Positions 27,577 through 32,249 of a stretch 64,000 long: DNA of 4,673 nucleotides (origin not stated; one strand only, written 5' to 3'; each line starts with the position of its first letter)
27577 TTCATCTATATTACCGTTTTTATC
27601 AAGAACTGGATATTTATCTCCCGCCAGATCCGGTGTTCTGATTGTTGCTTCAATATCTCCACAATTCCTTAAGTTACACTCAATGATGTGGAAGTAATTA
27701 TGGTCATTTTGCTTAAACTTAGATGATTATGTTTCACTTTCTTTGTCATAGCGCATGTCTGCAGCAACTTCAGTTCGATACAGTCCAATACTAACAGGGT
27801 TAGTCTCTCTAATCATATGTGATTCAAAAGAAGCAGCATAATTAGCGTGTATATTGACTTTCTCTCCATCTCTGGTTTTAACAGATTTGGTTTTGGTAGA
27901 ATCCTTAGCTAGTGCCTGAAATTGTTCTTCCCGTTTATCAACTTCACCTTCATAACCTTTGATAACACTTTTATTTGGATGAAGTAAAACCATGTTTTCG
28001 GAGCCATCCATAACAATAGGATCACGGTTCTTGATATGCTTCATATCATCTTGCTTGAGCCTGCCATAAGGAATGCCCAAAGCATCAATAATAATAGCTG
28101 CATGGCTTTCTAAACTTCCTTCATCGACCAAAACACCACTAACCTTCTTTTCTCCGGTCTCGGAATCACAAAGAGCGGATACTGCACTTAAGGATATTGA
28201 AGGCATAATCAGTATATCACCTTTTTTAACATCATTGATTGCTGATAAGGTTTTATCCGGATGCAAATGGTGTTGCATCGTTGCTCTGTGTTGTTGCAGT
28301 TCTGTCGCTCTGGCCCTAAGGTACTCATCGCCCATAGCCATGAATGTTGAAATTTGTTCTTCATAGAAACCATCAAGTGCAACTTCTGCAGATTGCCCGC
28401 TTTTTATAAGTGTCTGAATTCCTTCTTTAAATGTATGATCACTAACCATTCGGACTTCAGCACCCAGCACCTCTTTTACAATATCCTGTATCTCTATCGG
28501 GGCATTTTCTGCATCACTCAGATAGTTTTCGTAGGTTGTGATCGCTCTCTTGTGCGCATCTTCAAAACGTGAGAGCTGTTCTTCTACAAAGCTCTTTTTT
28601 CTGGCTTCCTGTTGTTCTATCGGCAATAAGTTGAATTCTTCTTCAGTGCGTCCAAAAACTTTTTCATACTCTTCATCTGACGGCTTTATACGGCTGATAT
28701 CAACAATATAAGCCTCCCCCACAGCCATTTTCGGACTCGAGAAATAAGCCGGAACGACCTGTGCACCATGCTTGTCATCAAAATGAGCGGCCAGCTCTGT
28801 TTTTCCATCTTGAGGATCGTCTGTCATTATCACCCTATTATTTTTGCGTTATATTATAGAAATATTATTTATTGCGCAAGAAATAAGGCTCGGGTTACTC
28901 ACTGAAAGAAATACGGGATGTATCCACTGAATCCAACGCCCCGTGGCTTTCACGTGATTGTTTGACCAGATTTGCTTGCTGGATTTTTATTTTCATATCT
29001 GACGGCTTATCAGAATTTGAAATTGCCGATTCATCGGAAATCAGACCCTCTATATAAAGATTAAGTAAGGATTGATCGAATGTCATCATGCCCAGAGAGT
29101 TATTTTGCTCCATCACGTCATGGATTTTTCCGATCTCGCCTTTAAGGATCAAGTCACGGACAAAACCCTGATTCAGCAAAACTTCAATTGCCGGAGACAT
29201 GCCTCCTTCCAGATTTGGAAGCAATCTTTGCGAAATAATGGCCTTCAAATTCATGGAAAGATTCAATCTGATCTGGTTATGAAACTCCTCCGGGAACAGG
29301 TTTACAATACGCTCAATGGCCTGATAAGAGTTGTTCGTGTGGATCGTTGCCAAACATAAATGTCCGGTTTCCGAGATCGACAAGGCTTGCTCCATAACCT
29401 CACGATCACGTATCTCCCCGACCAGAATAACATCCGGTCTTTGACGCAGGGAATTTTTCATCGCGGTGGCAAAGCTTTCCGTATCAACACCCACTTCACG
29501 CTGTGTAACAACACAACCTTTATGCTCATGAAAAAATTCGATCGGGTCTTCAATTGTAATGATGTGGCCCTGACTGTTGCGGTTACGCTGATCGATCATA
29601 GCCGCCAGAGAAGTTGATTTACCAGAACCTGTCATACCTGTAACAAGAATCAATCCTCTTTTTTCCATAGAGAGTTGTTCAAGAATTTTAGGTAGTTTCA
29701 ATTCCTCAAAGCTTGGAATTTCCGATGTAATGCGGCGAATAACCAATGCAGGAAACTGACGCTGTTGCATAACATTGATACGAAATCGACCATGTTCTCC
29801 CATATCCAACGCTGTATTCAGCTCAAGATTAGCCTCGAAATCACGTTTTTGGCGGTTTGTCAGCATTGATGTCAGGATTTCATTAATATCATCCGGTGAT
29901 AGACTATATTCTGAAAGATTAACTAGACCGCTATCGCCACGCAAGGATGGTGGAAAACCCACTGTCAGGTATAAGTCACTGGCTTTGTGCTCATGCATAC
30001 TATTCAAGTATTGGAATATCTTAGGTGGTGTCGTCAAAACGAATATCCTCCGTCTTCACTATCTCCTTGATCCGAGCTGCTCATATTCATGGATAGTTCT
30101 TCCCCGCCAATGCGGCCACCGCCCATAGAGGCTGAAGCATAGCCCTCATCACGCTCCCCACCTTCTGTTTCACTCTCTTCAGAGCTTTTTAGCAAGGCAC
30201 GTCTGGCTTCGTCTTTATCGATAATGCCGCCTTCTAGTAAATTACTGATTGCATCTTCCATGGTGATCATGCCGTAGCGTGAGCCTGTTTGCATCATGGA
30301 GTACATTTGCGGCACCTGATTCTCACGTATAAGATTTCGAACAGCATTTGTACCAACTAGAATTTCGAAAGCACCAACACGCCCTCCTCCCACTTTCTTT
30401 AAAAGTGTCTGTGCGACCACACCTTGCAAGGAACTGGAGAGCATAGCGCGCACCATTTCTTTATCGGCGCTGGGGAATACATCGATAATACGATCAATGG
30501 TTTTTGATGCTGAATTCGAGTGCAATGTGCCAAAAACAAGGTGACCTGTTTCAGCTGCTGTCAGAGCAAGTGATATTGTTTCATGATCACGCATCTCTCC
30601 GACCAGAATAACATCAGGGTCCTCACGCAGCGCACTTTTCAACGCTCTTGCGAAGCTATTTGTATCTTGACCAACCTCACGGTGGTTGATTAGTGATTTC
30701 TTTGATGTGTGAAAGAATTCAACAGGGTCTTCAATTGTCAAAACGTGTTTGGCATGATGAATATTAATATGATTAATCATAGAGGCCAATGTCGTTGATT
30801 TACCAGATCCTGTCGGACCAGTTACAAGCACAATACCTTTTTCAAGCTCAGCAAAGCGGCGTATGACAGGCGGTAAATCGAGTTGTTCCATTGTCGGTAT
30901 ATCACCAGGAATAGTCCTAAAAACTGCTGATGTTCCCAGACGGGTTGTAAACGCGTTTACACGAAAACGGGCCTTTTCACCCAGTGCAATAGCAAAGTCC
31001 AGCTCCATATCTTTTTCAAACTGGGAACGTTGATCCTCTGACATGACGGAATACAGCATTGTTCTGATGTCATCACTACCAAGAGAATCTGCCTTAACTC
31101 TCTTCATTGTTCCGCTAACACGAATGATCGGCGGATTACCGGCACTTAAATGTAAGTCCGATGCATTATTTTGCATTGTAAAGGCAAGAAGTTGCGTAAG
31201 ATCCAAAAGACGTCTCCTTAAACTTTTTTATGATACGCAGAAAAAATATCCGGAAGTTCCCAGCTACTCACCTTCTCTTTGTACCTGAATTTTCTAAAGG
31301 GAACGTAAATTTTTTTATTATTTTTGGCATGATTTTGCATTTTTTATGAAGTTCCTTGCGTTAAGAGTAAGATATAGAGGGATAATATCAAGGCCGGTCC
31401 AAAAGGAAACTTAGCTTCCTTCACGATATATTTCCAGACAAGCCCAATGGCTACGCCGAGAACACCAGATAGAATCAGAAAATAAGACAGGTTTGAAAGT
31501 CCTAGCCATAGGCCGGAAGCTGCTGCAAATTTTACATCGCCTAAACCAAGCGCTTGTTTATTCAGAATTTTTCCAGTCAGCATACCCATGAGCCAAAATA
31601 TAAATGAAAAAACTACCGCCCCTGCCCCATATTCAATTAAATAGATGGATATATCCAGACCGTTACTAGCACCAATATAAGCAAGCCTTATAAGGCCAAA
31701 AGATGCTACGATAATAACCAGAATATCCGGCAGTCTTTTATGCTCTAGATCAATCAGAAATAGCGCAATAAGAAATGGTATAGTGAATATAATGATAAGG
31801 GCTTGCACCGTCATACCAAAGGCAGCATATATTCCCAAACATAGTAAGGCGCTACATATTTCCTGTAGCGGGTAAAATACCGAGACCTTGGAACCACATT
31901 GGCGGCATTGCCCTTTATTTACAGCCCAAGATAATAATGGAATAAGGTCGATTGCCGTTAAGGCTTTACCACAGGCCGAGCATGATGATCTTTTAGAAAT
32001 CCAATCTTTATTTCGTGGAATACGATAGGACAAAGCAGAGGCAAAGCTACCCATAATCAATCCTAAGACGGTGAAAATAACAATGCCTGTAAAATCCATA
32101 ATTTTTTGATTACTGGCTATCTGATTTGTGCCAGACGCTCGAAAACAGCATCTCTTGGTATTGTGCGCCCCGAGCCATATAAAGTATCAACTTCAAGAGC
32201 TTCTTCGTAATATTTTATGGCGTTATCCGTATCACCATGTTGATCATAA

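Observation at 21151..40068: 19-kb single-strand type IV pilus supercluster of mosaic (T4aP / MSHA / T2SS / PilGHI-like) composition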

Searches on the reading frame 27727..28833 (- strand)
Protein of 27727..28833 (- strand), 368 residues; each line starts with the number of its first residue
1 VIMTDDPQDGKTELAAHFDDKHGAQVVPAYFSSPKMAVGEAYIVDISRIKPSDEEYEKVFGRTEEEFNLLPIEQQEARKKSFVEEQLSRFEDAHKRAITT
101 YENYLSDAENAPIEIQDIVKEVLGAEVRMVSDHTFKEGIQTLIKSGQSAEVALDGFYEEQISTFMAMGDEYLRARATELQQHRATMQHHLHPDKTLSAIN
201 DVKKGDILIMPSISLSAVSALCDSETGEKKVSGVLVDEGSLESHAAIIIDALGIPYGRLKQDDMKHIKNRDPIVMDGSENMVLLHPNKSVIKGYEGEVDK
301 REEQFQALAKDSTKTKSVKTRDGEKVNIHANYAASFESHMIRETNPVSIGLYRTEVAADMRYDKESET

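Call 5: search_protein_families(library=pfam, proteins=[window:27727-28833:-], max_evalue=0.01)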
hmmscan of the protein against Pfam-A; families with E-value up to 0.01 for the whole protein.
window:27727-28833:- (368 aa): 4 families
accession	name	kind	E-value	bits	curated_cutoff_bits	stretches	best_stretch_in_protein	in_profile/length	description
PF05524.18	PEP-utilisers_N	-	2.9e-14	53.7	24.4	1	33-175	6-121/121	PEP-utilising enzyme, N-terminal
PF00391.29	PEP-utilizers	-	6.9e-09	35.6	23.1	1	203-279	2-71/72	PEP-utilising enzyme, mobile domain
PF02209.24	VHP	-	0.001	19.4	27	1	52-81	3-32/36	Villin headpiece domain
PF02896.24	PEP-utilizers_C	-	0.0054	16.4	22.8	1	312-356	6-50/293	PEP-utilising enzyme, PEP-binding domain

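Call 7: search_protein_families(library=ncbifam, proteins=[window:27727-28833:-], max_evalue=0.01)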
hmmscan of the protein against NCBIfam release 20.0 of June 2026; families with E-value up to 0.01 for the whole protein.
window:27727-28833:- (368 aa): 9 families
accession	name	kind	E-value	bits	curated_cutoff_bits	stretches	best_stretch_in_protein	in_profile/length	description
TIGR01417.1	PTS_I_fam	equivalog_domain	4.9e-31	107.8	341.7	1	77-356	29-298/565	phosphoenolpyruvate--protein phosphotransferase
NF008283.0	PRK11061.1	equivalog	4.2e-27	94.7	583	1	128-358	247-467/748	phosphoenolpyruvate--protein phosphotransferase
NF008382.0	PRK11177.1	equivalog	1.1e-21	77.1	824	1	79-356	32-299/575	phosphoenolpyruvate-protein phosphotransferase PtsI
NF008478.1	PRK11377.1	equivalog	4.9e-15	55.5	520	1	78-282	275-470/473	dihydroxyacetone kinase phosphoryl donor subunit DhaM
TIGR01418.1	PEP_synth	equivalog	3e-05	22.5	739.75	1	195-355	373-507/784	pyruvate, water dikinase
NF005057.0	PRK06464.1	equivalog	5.2e-05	21.5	598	1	196-356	378-512/798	phosphoenolpyruvate synthase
NF006153.0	PRK08296.1-5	subfamily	0.00011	20.8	578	1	196-282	524-603/608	hypothetical protein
NF004978.0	PRK06354.1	subfamily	0.0002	20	462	1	195-282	502-582/590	pyruvate kinase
NF004882.0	PRK06241.2-3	equivalog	0.0006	18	850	1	232-279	766-813/827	phosphoenolpyruvate synthase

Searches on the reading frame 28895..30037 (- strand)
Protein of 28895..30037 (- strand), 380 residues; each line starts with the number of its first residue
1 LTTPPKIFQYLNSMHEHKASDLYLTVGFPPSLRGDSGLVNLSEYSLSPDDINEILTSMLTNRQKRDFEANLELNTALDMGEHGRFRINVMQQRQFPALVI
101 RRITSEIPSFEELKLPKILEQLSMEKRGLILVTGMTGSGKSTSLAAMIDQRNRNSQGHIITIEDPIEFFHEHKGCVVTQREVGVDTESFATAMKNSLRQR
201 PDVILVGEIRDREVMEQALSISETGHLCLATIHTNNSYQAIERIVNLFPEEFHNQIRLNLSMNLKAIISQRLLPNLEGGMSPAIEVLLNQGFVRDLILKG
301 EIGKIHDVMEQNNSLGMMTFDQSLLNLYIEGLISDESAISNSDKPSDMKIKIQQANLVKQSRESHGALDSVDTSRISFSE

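Call 4: search_protein_families(library=pfam, proteins=[window:28895-30037:-], max_evalue=0.01)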
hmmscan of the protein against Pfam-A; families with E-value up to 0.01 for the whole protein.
window:28895-30037:- (380 aa): 10 families
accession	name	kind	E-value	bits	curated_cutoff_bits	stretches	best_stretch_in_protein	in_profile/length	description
PF00437.27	T2SSE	-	3.7e-45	154.6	24.9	1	82-276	91-281/370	Type II/IV secretion system protein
PF13401.12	AAA_22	-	0.00017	22.3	27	1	126-165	4-33/130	AAA domain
PF13555.12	AAA_29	-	0.00053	20.1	27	1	121-147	16-42/61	P-loop containing region of AAA domain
PF00005.33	ABC_tran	-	0.0011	20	25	1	122-225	6-115/137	ABC transporter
PF25199.1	nSTAND_NTPase5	-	0.0033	17.7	34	1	118-171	32-85/145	Novel STAND NTPase 5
PF01935.23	DUF87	-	0.0067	17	23.2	0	131-160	27-56/220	Helicase HerA, central domain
PF03266.21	NTPase_1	-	0.0071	16.7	23.9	0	130-151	2-23/168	NTPase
PF01580.24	FtsK_SpoIIIE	-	0.0081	16.1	24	0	123-148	37-60/221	FtsK/SpoIIIE family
PF13604.12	AAA_30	-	0.0082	16.3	27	0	118-193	9-77/191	AAA domain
PF13191.12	AAA_16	-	0.0097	16.9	32.6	0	118-157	15-58/167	AAA ATPase domain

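Call 6: search_protein_families(library=ncbifam, proteins=[window:28895-30037:-], max_evalue=0.01)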
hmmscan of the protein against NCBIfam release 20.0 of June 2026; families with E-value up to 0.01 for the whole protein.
window:28895-30037:- (380 aa): 21 families
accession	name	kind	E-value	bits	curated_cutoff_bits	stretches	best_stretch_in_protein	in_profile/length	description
TIGR01420.1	pilT_fam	subfamily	6.2e-128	426.8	319.1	1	7-346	2-342/343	PilT/PilU family type 4a pilus ATPase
TIGR02525.1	plasmid_TraJ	equivalog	1.3e-45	156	368.3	1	70-338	87-363/372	plasmid transfer ATPase TraJ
NF041000.1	ATPase_ComGA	equivalog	1.5e-37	129.1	300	1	83-274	80-266/267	competence type IV pilus ATPase ComGA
TIGR02533.1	type_II_gspE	equivalog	8.4e-37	126.9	630.25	1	118-276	234-382/486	type II secretion system ATPase GspE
TIGR02524.1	dot_icm_DotB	equivalog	6.8e-35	120.9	463.3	1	9-310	8-322/358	Dot/Icm type IV secretion system ATPase DotB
TIGR02538.1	type_IV_pilB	equivalog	8.4e-33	113.8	675.65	1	110-275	300-454/564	type IV-A pilus assembly ATPase PilB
NF007755.0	PRK10436.1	equivalog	5.8e-30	104.3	617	1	111-275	199-357/465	type II secretion system protein GspE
NF053534.1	T4PilAsmATPsTfpB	equivalog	1.1e-28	100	850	1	117-253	326-458/584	type IV pilus assembly ATPase TfpB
TIGR02782.1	TrbB_P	equivalog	7.2e-19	68.2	304.55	1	125-254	134-262/303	P-type conjugative transfer ATPase TrbB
TIGR02788.1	VirB11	equivalog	1.3e-18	67.1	249.95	1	122-250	139-268/308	P-type DNA transfer ATPase VirB11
TIGR03819.1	heli_sec_ATPase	hypoth_equivalog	1.1e-17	64.2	373.15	1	116-244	168-297/340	TadA family conjugal transfer-associated ATPase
NF058587.1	archaellum_moto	equivalog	3.1e-16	59.2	550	1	123-245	271-394/527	archaellum flagellar ATPase motor FlaI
NF010469.0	PRK13894.1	subfamily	9.6e-16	58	508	1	126-248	148-268/320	conjugal transfer ATPase TrbB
NF010407.0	PRK13833.1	subfamily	2e-13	50.5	499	1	123-256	140-271/323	conjugal transfer protein TrbB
NF053672.1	bindosome_BasE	exception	4.8e-13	48.7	1000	1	125-261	268-405/512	bindosome assembly system ATPase subunit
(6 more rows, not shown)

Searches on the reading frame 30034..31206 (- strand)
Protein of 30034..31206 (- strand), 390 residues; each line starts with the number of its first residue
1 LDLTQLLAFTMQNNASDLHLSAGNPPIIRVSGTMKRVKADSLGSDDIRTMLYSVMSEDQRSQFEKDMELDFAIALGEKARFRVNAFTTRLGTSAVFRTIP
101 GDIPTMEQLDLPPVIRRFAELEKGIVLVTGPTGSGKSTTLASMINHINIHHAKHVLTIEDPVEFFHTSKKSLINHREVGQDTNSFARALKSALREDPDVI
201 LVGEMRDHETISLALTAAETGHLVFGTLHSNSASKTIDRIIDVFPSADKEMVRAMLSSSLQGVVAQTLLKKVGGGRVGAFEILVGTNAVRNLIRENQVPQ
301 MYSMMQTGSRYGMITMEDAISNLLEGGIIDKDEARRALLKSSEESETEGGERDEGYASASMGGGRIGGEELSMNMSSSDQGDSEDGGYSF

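Call 4: search_protein_families(library=pfam, proteins=[window:30034-31206:-], max_evalue=0.01)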
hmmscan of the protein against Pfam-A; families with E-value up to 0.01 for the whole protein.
window:30034-31206:- (390 aa): 15 families
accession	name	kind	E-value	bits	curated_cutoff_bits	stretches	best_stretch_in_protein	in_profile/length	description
PF00437.27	T2SSE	-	5.1e-50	170.6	24.9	1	6-272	15-281/370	Type II/IV secretion system protein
PF13401.12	AAA_22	-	5.1e-05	24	27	1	122-164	4-45/130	AAA domain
PF25199.1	nSTAND_NTPase5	-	0.00016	22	34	1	122-210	40-137/145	Novel STAND NTPase 5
PF13191.12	AAA_16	-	0.00017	22.6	32.6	1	121-159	22-59/167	AAA ATPase domain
PF00004.35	AAA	-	0.00017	22.4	21.2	1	126-205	1-66/131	ATPase family associated with various cellular activities (AAA)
PF13555.12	AAA_29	-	0.00048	20.3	27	1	123-140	22-39/61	P-loop containing region of AAA domain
PF13476.12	AAA_23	-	0.00065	20.8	27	1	120-141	16-37/201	AAA domain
PF00265.24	TK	-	0.0012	19.2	20.6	1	125-249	3-132/176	Thymidine kinase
PF13604.12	AAA_30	-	0.0013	19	27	0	115-148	10-43/191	AAA domain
PF01580.24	FtsK_SpoIIIE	-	0.002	18.1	24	1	124-151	40-68/221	FtsK/SpoIIIE family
PF04851.21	ResIII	-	0.0026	18.1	22.5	1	123-180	23-81/164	Type III restriction enzyme, res subunit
PF20720.3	nSTAND3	-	0.0026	17.9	27.2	1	122-167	16-60/155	Novel STAND NTPase 3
PF12775.13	AAA_7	-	0.0073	16.3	25.8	0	103-149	14-59/181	P-loop containing dynein motor region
PF13245.12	AAA_19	-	0.0088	16.7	25.1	0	120-151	8-39/134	AAA domain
PF13086.12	AAA_11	-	0.0095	16.2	27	0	122-151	16-51/257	AAA domain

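Call 6: search_protein_families(library=ncbifam, proteins=[window:30034-31206:-], max_evalue=0.01)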
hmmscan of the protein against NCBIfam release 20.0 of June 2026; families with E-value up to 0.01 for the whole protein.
window:30034-31206:- (390 aa): 20 families
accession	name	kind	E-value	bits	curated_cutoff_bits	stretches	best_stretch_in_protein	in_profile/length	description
TIGR01420.1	pilT_fam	subfamily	7e-143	476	319.1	1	3-337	2-337/343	PilT/PilU family type 4a pilus ATPase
TIGR02525.1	plasmid_TraJ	equivalog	1.5e-52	178.8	368.3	1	3-337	12-366/372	plasmid transfer ATPase TraJ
TIGR02524.1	dot_icm_DotB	equivalog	1.6e-45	155.9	463.3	1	4-330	7-346/358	Dot/Icm type IV secretion system ATPase DotB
TIGR02533.1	type_II_gspE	equivalog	1.2e-44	152.8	630.25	1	10-272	120-382/486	type II secretion system ATPase GspE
NF007755.0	PRK10436.1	equivalog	3.3e-43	148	617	1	3-272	89-358/465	type II secretion system protein GspE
TIGR02538.1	type_IV_pilB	equivalog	4.8e-42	144.3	675.65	1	5-272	187-455/564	type IV-A pilus assembly ATPase PilB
NF041000.1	ATPase_ComGA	equivalog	1.3e-39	135.9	300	1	5-270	2-266/267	competence type IV pilus ATPase ComGA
NF053534.1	T4PilAsmATPsTfpB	equivalog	2.1e-35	122.2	850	1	117-271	330-474/584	type IV pilus assembly ATPase TfpB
TIGR02782.1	TrbB_P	equivalog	4.1e-19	69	304.55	1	125-265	138-277/303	P-type conjugative transfer ATPase TrbB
NF058587.1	archaellum_moto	equivalog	2.1e-18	66.4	550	1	125-240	277-393/527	archaellum flagellar ATPase motor FlaI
TIGR02788.1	VirB11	equivalog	9.6e-17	61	249.95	1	122-260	143-284/308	P-type DNA transfer ATPase VirB11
NF010469.0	PRK13894.1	subfamily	7.6e-15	55.1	508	1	119-242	146-266/320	conjugal transfer ATPase TrbB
NF010407.0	PRK13833.1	subfamily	7.6e-15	55.1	499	1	124-265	145-284/323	conjugal transfer protein TrbB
TIGR03819.1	heli_sec_ATPase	hypoth_equivalog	3.7e-14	52.7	373.15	1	123-264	178-323/340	TadA family conjugal transfer-associated ATPase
NF053672.1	bindosome_BasE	exception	2.1e-09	36.6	1000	1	125-242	272-390/512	bindosome assembly system ATPase subunit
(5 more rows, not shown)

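Call 89: search_solved_structures(query=window:30034-31206:-, max_evalue=1e-30)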
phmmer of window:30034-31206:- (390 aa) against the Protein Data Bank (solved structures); distinct sequences matched with E-value up to 1e-30: 21.
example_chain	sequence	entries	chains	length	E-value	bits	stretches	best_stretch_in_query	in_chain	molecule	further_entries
3jvu_A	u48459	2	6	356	7.1e-126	423.3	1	1-336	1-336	Twitching mobility protein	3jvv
2gsz_A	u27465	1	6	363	1.9e-103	349.5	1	5-341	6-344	twitching motility protein PilT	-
2ewv_A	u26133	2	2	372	2.3e-103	349.3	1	5-340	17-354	twitching motility protein PilT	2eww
6ojx_A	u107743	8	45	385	1.4e-100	340.1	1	3-330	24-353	Twitching motility pilus retraction ATPase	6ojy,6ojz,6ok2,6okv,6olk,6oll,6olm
5zfq_A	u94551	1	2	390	3.5e-97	328.9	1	3-335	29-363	Twitching motility pilus retraction protein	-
5fl3_A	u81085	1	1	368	1.4e-89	304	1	3-338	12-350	PILI RETRACTION PROTEIN PILT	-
2eyu_A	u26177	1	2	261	2.6e-81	276.7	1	99-340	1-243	twitching motility protein PilT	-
10my_A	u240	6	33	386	2.3e-77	263.7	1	3-360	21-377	PilT/PilU family type 4a pilus ATPase | Twitching motility protein PilT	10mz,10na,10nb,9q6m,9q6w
9n32_A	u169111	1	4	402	8.7e-72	245.4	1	1-334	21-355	PilU protein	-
6geb_A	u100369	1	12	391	3.1e-37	131.8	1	6-329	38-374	DotB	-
6gef_A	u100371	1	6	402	1.4e-31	113.2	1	76-301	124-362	Type IV secretion system protein DotB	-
1p9r_A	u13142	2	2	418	1.6e-31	113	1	6-270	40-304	General secretion pathway protein E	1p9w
6olj_C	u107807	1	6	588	1.8e-31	112.9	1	7-243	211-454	Type IV pilus biogenesis ATPase PilB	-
5tsg_B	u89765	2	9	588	2.2e-31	112.5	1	7-243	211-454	Type IV pilus biogenesis ATPase PilB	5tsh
5it5_F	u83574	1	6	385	2.5e-31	112.4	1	62-272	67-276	ATP binding motif-containing protein PilF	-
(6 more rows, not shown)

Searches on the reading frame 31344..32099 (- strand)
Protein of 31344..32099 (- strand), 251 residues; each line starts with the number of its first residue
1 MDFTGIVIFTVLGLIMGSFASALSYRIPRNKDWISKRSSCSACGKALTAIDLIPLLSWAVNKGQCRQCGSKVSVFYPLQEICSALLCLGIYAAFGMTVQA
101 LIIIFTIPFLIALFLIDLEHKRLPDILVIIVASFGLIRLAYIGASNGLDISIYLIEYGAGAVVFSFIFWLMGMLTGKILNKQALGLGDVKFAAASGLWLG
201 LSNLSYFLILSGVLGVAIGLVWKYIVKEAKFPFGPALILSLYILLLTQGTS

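Call 4: search_protein_families(library=pfam, proteins=[window:31344-32099:-], max_evalue=0.01)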
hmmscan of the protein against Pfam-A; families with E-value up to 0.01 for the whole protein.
window:31344-32099:- (251 aa): 2 families
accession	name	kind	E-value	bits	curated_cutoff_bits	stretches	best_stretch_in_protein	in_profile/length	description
PF06750.18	A24_N_bact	-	5.4e-25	87.7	23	1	11-93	1-83/84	Bacterial Peptidase A24 N-terminal domain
PF01478.23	Peptidase_A24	-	3e-15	57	26.5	1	105-220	2-104/104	Type IV leader peptidase family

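Call 6: search_protein_families(library=ncbifam, proteins=[window:31344-32099:-], max_evalue=0.01)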
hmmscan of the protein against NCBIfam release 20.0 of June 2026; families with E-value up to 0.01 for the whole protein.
window:31344-32099:- (251 aa): 0 families
